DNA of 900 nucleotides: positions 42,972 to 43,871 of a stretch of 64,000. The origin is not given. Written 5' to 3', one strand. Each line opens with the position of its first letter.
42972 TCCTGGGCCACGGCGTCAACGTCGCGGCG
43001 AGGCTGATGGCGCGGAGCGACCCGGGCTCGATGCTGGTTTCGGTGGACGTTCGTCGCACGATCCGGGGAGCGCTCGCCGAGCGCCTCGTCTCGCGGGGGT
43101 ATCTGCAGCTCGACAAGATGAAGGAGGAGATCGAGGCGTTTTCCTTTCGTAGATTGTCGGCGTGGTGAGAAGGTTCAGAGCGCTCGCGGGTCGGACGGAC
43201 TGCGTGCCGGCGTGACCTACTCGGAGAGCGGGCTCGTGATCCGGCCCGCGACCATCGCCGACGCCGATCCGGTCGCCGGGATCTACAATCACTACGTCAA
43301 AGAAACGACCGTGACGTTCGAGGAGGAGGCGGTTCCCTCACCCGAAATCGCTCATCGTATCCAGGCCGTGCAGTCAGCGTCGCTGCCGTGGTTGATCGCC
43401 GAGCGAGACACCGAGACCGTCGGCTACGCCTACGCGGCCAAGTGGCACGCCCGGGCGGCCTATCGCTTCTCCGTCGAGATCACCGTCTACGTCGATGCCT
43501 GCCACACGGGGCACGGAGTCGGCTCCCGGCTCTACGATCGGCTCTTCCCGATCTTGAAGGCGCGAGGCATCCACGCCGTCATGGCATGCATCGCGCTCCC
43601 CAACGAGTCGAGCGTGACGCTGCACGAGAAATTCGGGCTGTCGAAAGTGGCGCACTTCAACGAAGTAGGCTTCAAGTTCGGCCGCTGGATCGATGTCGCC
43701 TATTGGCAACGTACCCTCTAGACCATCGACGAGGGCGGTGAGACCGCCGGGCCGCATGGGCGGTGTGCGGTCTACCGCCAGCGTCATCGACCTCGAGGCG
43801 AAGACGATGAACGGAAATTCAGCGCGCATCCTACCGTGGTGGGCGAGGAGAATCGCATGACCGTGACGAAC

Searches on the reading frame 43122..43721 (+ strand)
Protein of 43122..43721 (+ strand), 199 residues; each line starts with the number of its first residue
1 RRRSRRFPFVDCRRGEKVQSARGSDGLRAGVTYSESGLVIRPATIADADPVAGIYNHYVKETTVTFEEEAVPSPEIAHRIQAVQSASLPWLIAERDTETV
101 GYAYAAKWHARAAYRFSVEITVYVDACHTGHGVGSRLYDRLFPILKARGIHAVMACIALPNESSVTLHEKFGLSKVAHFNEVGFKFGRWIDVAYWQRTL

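Call 69: search_protein_families(library=pfam, proteins=[window:43122-43721:+], max_evalue=0.0001)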
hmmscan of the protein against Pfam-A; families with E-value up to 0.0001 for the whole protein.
window:43122-43721:+ (199 aa): 4 families
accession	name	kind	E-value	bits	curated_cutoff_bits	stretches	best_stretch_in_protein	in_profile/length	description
PF13420.13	Acetyltransf_4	-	5.9e-20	72.3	24.3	1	40-191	1-152/155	Acetyltransferase (GNAT) domain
PF00583.31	Acetyltransf_1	-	2.1e-13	51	20.7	1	54-172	4-115/116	Acetyltransferase (GNAT) family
PF13302.13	Acetyltransf_3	-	6.4e-09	37.1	25.4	1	38-173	2-137/138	Acetyltransferase (GNAT) domain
PF13508.13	Acetyltransf_7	-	4.4e-05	24.2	27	1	90-172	5-81/84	Acetyltransferase (GNAT) domain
